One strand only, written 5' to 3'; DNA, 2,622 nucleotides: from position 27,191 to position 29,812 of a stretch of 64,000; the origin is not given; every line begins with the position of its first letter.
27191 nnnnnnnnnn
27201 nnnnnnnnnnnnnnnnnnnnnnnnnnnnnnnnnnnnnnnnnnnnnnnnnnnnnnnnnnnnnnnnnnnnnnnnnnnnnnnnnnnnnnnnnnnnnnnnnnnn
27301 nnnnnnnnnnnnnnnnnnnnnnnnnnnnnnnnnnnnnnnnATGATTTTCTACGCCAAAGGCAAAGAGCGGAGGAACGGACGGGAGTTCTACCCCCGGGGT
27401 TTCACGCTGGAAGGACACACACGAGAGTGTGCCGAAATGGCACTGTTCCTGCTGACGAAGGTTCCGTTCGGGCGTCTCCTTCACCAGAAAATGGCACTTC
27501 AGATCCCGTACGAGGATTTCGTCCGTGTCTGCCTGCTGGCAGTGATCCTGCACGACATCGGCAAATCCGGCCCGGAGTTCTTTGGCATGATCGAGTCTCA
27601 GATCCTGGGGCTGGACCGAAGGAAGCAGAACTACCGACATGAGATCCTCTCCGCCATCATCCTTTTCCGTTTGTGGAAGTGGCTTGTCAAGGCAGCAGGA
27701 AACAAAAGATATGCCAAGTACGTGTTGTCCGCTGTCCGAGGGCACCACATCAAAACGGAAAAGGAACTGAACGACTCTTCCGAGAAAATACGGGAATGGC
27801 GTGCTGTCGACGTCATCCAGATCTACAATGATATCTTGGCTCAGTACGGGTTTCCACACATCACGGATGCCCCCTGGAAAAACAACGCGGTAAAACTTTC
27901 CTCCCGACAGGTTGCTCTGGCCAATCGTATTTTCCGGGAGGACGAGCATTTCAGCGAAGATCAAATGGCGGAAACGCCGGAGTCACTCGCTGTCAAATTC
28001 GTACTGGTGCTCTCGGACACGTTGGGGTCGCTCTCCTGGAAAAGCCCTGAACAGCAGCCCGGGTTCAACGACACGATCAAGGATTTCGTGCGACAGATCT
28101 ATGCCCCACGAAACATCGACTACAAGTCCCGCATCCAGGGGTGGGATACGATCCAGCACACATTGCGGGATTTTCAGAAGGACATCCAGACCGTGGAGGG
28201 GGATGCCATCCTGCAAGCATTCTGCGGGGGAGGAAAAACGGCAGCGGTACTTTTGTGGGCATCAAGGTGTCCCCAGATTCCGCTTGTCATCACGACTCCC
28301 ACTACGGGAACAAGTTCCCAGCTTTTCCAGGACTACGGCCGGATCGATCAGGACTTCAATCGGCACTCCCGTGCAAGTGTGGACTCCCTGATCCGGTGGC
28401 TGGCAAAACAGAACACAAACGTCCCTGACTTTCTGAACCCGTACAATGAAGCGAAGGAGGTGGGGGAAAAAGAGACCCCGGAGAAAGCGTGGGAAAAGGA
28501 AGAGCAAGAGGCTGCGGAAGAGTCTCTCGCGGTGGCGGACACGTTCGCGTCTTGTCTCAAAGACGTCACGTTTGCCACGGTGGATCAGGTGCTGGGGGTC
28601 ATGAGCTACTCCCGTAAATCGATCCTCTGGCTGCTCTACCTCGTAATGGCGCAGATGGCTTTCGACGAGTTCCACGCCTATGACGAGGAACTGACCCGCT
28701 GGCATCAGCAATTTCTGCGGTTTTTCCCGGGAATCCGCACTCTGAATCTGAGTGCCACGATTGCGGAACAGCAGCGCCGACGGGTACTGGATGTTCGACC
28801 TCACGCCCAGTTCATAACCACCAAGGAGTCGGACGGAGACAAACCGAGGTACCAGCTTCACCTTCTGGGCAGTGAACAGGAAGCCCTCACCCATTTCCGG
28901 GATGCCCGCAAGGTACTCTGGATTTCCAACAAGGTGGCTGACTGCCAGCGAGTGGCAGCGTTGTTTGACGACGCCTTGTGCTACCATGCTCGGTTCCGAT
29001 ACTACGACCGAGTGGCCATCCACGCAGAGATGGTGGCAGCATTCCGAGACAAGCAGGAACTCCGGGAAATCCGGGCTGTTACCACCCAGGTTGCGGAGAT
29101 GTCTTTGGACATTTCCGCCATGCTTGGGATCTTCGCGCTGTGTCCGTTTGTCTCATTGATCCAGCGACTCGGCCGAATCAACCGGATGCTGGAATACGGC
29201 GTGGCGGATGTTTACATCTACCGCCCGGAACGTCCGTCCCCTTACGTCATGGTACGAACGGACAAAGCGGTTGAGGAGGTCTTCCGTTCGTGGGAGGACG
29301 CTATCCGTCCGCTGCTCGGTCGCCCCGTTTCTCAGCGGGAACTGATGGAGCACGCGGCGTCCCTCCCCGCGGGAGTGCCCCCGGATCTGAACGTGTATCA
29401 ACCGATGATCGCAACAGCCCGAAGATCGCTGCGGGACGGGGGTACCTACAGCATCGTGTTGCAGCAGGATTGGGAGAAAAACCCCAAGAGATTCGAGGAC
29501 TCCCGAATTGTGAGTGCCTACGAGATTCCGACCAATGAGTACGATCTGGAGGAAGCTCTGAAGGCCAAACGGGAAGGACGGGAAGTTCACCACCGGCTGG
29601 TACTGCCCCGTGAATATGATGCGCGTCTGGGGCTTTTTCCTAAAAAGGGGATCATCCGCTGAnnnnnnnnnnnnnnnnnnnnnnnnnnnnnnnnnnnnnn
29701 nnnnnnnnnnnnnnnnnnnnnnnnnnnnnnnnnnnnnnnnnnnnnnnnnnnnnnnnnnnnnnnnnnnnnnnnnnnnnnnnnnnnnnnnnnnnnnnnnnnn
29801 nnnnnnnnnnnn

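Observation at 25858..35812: Adaptation-less type I CRISPR-Cas effector locus flanked by two arrays on a phage-like element, with non-canonical gene order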

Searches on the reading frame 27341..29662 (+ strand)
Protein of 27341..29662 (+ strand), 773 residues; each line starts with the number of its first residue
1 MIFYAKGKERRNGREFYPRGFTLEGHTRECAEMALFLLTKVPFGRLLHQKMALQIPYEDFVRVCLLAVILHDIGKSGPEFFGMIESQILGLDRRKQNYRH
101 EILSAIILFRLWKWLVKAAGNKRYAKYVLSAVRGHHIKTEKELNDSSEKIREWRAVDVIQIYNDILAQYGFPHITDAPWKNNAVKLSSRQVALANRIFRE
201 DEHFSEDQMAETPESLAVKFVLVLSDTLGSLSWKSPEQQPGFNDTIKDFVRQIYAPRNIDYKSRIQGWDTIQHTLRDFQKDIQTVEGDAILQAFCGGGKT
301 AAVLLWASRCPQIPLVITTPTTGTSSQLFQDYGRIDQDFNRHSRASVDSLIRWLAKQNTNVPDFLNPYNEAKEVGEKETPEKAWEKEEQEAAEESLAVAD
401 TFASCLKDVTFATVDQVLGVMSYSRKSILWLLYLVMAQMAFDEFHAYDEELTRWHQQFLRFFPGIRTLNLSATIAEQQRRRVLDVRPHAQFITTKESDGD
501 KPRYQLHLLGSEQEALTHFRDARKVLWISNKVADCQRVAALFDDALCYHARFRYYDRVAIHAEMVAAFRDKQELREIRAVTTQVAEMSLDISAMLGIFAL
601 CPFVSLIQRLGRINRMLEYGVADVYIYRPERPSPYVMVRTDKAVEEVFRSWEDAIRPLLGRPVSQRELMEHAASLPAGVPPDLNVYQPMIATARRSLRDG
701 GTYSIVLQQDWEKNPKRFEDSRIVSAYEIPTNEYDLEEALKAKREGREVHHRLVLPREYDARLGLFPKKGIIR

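Call 4: search_protein_families(library=pfam, proteins=[window:27341-29662:+], max_evalue=1)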
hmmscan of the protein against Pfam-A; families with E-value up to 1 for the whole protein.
window:27341-29662:+ (773 aa): 5 families
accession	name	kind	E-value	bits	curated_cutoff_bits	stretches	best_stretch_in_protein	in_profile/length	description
PF22590.2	Cas3-like_C_2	-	3.7e-19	69.4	27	1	523-616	3-104/106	CRISPR-associated nuclease/helicase Cas3, C-terminal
PF18019.7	Cas3_HD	-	1.4e-10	42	23.1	1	16-190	11-163/207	Cas3, HD domain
PF01966.28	HD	-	8.8e-06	26.4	22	1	42-146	20-93/116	HD domain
PF00270.35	DEAD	-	3.7e-05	24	26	1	287-337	15-70/167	DEAD/DEAH box helicase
PF00271.37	Helicase_C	-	0.065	13.9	23.5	1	520-616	13-109/110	Helicase conserved C-terminal domain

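Call 5: search_protein_families(library=ncbifam, proteins=[window:27341-29662:+], max_evalue=1)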
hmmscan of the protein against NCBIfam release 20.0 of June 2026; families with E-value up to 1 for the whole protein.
window:27341-29662:+ (773 aa): 4 families
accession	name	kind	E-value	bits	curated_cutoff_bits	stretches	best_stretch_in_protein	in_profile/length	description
TIGR01587.1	cas3_core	equivalog_domain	2.6e-27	95.9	102.45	1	290-641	3-346/358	CRISPR-associated helicase Cas3'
TIGR02621.3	cas3_GSU0051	exception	2e-23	83.1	400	1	442-672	174-422/854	type I-G CRISPR-associated helicase/endonuclease Cas3g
TIGR01596.1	cas3_HD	equivalog_domain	3.7e-14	53.2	43.45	1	23-229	1-176/178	CRISPR-associated endonuclease Cas3''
NF007248.0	PRK09694.1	equivalog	4.2e-13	48.2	569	2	524-615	562-661/878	CRISPR-associated helicase/endonuclease Cas3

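Call 6: search_protein_families(library=padloc, proteins=[window:27341-29662:+], max_evalue=1)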
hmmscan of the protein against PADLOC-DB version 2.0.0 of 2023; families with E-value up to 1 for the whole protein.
window:27341-29662:+ (773 aa): 30 families (the best 25 are shown)
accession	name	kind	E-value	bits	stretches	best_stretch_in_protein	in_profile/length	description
PDLC02080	Cas3b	-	2.3e-100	335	1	3-719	3-667/709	-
PDLC01762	Cas3b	-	7.8e-60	201.2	1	5-636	4-557/692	-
PDLC01761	Cas3b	-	1.6e-56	190.4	1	20-633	11-552/705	-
PDLC01767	Cas3e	-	2.3e-51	173.1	1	7-710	27-558/680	-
PDLC01252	Cas3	-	5.3e-31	106.3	1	290-641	3-318/324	CAS-I; effector_G3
PDLC01757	Cas3b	-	1.6e-29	100.9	2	394-630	274-509/676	-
PDLC00938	Cas3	-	6.8e-28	95.9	1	290-641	3-346/358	CRISPR-associated helicase Cas3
PDLC01770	Cas3g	-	6.5e-23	79.1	3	513-651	242-378/733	-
PDLC01710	Cas3a1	-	1.4e-22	78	1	287-634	219-563/745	Cas3_1_CAS-I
PDLC02079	Cas3b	-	1.5e-17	61.1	2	519-630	427-546/691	-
PDLC01768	Cas3e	-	4.5e-16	56.6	2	508-617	190-312/533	-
PDLC01759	Cas3b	-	5.4e-16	56.5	2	507-638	432-557/711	-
PDLC01765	Cas3c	-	6.9e-16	56.3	2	437-653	294-495/612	-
PDLC00940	Cas3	-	9.8e-15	53.2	1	23-229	1-176/178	CRISPR-associated endonuclease Cas3-HD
PDLC01254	Cas3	-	3.1e-14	51.5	1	22-230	8-158/164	CAS-I; effector_G3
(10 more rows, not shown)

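Call 11: search_dna_similar(query=window:27341-29662:+, collection=phages, mode=protein)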
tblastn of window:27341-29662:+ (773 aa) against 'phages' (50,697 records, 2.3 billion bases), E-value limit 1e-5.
No match.

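Call 28: search_dna_similar(query=window:27341-29662:+, collection=plasmids, mode=protein, max_evalue=0.00001, max_rows=20)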
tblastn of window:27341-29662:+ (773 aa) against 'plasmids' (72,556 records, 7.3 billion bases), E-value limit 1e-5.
Records with a match: 27; places in all: 27; records where one place covers at least 80% of the query: 1.
Best place of each record, by identity: <60% 27.
By first word of the organism name: Bacillus 6; Roseomonas 4; Nostoc 2; Acidiphilium 2; Salmonella 2; Synechococcus 1; [Synechococcus] 1; Gloeothece 1; Synechocystis 1; Runella 1; and 6 more.
By predicted mobility (MOB-suite, as given by PLSDB): non-mobilizable 18; conjugative 6; mobilizable 3.
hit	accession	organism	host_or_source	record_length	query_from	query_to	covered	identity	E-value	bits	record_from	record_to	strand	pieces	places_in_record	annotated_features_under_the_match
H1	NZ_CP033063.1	Synechococcus elongatus UTEX 3055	-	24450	21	668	84%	26.9%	2e-35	153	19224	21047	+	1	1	cas3: CRISPR-associated helicase Cas3'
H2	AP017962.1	[Synechococcus] sp. NIES-970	-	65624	43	635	77%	28.8%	1e-36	157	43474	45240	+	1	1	cas3: CRISPR-associated helicase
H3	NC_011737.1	Gloeothece citriformis PCC 7424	-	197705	275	729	59%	27.7%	2e-28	130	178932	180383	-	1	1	cas3: CRISPR-associated helicase Cas3'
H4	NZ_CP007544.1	Synechocystis sp. PCC 6714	-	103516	216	670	59%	26.1%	7e-23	112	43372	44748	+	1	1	CRISPR-associated helicase/endonuclease Cas3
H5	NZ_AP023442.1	Nostoc sp. MS1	-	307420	273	675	52%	29.0%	1e-28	131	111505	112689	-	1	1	cas3: CRISPR-associated helicase Cas3'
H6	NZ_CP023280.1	Nostoc sp. CENA543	cell culture,Brazilian saline-alkaline ...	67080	216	615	52%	27.9%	4e-20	103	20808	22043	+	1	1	cas3: CRISPR-associated helicase Cas3'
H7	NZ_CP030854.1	Runella rosea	Whole organism,fresh water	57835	275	658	50%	25.4%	2e-9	69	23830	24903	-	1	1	cas3: CRISPR-associated helicase Cas3'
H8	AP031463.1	Roseomonas mucosa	Homo sapiens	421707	289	651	47%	25.3%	3e-9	69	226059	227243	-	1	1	CRISPR-associated helicase/endonuclease Cas3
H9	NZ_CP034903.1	Roseomonas mucosa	Homo sapiens,tissue sample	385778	289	651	47%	25.3%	3e-9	69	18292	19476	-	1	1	CRISPR-associated helicase/endonuclease Cas3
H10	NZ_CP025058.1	Roseomonas mucosa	Homo sapiens,Clinical, healthy, human ...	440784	289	651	47%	25.3%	3e-9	69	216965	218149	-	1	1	CRISPR-associated helicase/endonuclease Cas3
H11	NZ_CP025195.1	Roseomonas mucosa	Homo sapiens,clinical, human skin, ...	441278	289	651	47%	25.3%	3e-9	69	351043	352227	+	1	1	CRISPR-associated helicase/endonuclease Cas3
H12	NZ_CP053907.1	Hymenobacter sp. BRD67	cell culture,soil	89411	289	643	46%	25.6%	2e-7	63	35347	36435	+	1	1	cas3: CRISPR-associated helicase Cas3' | hypothetical protein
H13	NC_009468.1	Acidiphilium cryptum JF-5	-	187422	404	685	36%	29.5%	8e-13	81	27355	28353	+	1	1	CRISPR-associated helicase/endonuclease Cas3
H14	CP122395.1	Geminicoccaceae bacterium SCSIO 64248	Montipora informis (coral)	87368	406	680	36%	27.2%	4e-11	75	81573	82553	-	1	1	cas3: CRISPR-associated helicase Cas3'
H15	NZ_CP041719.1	Acidiphilium multivorum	Cell culture,activated sludge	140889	404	615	27%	32.0%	2e-12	79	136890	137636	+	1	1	cas3: CRISPR-associated helicase Cas3'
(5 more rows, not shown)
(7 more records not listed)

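Call 29: get_annotated_region(hit=H1, flank=9000)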
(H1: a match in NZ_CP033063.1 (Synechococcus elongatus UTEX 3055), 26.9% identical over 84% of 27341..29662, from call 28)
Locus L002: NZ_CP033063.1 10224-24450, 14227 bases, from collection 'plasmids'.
description: Synechococcus elongatus UTEX 3055 plasmid unnamed2, complete sequence
organism: Synechococcus elongatus UTEX 3055 (NCBI taxid 2479200)
taxonomy: Bacteria; Cyanobacteriota; Cyanophyceae; Synechococcales; Synechococcaceae; Synechococcus; Synechococcus elongatus; Synechococcus elongatus UTEX 3055
host: -; source: -; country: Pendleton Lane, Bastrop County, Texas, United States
typing (MOB-suite, as given by PLSDB): non-mobilizable
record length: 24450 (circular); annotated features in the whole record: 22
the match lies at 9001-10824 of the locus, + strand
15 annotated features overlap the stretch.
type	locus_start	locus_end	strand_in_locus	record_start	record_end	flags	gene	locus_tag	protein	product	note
CDS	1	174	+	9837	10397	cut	umuD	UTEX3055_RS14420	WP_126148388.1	translesion error-prone DNA polymerase V autoproteolytic subunit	-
CDS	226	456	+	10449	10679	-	-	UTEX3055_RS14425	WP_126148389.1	DUF433 domain-containing protein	-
CDS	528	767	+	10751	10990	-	-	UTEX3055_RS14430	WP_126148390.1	DUF2281 domain-containing protein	-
CDS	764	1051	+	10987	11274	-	-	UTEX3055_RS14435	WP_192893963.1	type II toxin-antitoxin system PemK/MazF family toxin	-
CDS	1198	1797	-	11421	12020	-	-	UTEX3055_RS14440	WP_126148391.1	recombinase family protein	GO:0006310 - DNA recombination [Evidence IEA]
CDS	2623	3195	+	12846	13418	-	-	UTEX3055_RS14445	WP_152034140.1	hypothetical protein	-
CDS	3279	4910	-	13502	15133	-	-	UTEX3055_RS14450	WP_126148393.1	hypothetical protein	-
CDS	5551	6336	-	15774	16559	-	-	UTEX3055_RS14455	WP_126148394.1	ParB/RepB/Spo0J family partition protein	-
CDS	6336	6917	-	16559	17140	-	-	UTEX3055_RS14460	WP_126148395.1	ParA family protein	-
CDS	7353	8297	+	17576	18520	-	-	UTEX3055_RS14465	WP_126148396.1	WYL domain-containing protein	-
CDS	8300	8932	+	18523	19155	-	cas6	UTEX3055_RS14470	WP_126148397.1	type I-MYXAN CRISPR-associated protein Cas6/Cmx6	GO:0043571 - maintenance of CRISPR repeat elements [Evidence IEA]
CDS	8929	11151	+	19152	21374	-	cas3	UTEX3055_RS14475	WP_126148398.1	CRISPR-associated helicase Cas3'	GO:0043571 - maintenance of CRISPR repeat elements [Evidence IEA]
CDS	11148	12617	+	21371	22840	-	cas8a1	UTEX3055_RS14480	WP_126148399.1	type I-MYXAN CRISPR-associated Cas8a1/Cmx1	-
CDS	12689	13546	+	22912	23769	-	cas7i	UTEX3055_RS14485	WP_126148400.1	type I-B CRISPR-associated protein Cas7/Cst2/DevR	GO:0043571 - maintenance of CRISPR repeat elements [Evidence IEA]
CDS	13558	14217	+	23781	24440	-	cas5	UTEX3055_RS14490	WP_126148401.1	type I-MYXAN CRISPR-associated protein Cas5/Cmx5/DevS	GO:0043571 - maintenance of CRISPR repeat elements [Evidence IEA]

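Call 30: get_annotated_region(hit=H2, flank=9000)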
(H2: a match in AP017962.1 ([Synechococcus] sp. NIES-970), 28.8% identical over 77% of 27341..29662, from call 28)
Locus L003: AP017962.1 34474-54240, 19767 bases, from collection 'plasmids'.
description: Synechococcus sp. NIES-970 plasmid plasmid3 DNA, complete sequence
organism: [Synechococcus] sp. NIES-970 (NCBI taxid 1827144)
taxonomy: Bacteria; Cyanobacteriota; Cyanophyceae; Chroococcales; Geminocystaceae; Picosynechococcus; [Synechococcus] sp. NIES-970
host: -; source: -; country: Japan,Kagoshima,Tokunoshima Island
typing (MOB-suite, as given by PLSDB): mobilizable; relaxase MOBF
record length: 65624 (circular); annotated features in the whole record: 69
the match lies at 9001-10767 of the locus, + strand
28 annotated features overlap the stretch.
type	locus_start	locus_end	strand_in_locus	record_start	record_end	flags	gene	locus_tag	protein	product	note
CDS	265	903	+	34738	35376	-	parA_2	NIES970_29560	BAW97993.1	plasmid partitioning protein ParA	-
CDS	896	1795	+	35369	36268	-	parB_1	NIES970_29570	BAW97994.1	chromosome partitioning protein, ParB family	-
CDS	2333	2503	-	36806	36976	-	-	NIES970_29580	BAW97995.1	hypothetical protein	-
CDS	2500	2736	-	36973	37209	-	-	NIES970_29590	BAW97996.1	hypothetical protein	-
CDS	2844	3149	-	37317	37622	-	-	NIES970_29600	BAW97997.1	hypothetical protein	-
CDS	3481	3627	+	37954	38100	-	-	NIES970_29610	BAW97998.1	hypothetical protein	-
CDS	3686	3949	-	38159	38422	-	-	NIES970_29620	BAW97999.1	hypothetical protein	-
CDS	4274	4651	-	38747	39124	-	-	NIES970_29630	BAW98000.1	PilT domain-containing protein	-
CDS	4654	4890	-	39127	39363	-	-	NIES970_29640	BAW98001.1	hypothetical protein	-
CDS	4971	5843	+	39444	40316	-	-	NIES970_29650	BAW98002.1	integrase/recombinase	-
CDS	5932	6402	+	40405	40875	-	parB_2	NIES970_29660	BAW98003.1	chromosome partitioning protein, ParB family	-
CDS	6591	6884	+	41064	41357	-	-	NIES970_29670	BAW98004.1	hypothetical protein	-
CDS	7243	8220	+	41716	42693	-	-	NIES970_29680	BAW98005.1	hypothetical protein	-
CDS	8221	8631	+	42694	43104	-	-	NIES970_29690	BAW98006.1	hypothetical protein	-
CDS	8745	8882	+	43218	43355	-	-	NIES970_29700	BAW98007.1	hypothetical protein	-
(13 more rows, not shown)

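Call 72: find_homologous_proteins(query=window:27341-29662:+, max_evalue=1e-20)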
Query window:27341-29662:+ (773 aa): 12 proteins with E <= 1e-20 among 8000 candidates.
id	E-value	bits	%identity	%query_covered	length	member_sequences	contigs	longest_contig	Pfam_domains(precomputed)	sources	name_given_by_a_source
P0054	0.0e+0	1778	100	100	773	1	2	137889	PF01966.29,PF18019.8,PF22590.3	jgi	jgi:CRISPR-associated endonuclease/helicase Cas3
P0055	8.6e-114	400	37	90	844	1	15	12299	PF00270.36,PF18019.8,PF22590.3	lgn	-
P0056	6.9e-97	344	33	97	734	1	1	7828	PF18019.8,PF22590.3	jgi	jgi:CRISPR-associated endonuclease/helicase Cas3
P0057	2.4e-96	342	34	97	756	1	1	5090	PF18019.8,PF22590.3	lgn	-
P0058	7.0e-91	324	34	97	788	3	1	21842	PF00270.36,PF18019.8,PF22590.3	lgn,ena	-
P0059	1.5e-85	306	33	97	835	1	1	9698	PF00270.36,PF18019.8,PF22590.3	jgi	-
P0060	1.5e-83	300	36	57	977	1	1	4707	PF00270.36,PF18019.8,PF22590.3,PF04851.22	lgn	-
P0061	9.4e-82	294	40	47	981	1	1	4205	PF00270.36,PF18019.8,PF22590.3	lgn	-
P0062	5.9e-77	278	32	97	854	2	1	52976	PF18019.8,PF22590.3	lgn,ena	-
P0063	9.0e-73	264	30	98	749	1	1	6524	PF00270.36,PF18019.8,PF22590.3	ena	-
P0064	5.6e-68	248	28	97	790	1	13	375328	PF00270.36,PF18019.8,PF22590.3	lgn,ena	-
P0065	2.4e-42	164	29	84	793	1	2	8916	PF00270.36,PF18019.8,PF00271.38,PF22590.3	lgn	-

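Call 73: find_encoding_contigs(protein=P0054, flank=10000, max_places=4)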
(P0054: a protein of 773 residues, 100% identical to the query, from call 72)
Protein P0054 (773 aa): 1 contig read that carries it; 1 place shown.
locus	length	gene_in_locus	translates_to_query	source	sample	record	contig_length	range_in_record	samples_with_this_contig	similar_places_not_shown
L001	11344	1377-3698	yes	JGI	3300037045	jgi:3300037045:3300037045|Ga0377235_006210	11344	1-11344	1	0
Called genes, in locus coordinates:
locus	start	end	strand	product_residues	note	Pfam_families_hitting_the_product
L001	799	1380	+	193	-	PF09559:Cas6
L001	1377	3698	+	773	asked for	PF01966:HD (faint), PF18019:Cas3_HD, PF22590:Cas3-like_C_2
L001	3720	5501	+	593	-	PF27372:DevT_N (weak)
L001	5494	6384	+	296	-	-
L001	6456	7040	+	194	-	-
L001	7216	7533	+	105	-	-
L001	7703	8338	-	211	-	-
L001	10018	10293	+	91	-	-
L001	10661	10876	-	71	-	-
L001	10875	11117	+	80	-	-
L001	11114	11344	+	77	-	?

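Call 74: find_encoding_contigs(protein=P0062, flank=10000, max_places=2)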
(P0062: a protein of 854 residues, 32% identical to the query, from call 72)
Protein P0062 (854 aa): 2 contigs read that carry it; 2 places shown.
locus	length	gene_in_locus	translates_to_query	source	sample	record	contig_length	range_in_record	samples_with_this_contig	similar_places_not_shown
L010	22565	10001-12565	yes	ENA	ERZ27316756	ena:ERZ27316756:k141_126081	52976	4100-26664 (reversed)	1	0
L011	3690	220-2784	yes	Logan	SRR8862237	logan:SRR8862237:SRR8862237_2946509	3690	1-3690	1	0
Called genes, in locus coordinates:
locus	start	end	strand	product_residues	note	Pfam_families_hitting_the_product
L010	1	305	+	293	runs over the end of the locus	-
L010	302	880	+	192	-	-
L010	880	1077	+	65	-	-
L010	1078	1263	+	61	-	-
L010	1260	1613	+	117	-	-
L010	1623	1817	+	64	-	-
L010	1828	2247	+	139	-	-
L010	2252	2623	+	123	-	-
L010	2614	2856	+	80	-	-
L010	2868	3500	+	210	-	-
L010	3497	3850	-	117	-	-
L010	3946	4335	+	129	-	-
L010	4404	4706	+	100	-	-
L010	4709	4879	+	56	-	-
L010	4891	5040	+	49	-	-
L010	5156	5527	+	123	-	-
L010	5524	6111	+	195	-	-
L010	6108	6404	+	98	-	-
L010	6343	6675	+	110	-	-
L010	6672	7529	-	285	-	-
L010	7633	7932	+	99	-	-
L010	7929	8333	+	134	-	-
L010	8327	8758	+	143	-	-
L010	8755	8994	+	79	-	-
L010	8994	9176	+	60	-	-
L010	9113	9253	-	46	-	-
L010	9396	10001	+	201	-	PF09559:Cas6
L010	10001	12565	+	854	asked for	PF18019:Cas3_HD (weak), PF22590:Cas3-like_C_2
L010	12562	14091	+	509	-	-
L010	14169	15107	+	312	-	-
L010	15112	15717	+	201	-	-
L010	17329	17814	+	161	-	-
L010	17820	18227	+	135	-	-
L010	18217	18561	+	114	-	-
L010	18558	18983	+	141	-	-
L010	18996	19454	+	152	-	-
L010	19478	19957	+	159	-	-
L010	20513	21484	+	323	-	-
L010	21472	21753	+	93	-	-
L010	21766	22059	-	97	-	-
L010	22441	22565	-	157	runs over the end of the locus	-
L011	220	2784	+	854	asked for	PF18019:Cas3_HD (weak), PF22590:Cas3-like_C_2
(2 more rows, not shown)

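Call 75: find_encoding_contigs(protein=P0058, flank=10000, max_places=2)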
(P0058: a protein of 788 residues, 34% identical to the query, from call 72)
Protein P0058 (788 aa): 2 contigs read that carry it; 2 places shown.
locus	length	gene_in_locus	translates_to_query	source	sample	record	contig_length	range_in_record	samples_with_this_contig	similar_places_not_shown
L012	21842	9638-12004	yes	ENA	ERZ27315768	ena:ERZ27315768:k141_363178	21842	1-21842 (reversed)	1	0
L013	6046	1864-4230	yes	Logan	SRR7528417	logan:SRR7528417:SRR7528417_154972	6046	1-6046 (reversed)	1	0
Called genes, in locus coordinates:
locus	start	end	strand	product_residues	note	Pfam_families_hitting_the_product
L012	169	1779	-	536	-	-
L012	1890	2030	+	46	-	-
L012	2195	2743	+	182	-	-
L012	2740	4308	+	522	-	-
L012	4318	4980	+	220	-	-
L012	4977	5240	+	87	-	-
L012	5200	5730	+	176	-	-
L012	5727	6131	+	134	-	-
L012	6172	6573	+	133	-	-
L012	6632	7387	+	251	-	-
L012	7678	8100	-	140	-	-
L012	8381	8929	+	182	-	-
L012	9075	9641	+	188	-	PF09559:Cas6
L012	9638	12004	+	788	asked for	PF18019:Cas3_HD, PF00270:DEAD (weak), PF22590:Cas3-like_C_2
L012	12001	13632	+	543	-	-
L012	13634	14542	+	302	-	-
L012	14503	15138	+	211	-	-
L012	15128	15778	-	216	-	-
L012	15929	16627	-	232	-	-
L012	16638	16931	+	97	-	-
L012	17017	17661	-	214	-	-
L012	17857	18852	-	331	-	-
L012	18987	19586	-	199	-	-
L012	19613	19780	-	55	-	-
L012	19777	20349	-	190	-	-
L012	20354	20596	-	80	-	-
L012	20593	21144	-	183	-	-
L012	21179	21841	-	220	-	?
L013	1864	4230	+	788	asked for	PF18019:Cas3_HD, PF00270:DEAD (weak), PF22590:Cas3-like_C_2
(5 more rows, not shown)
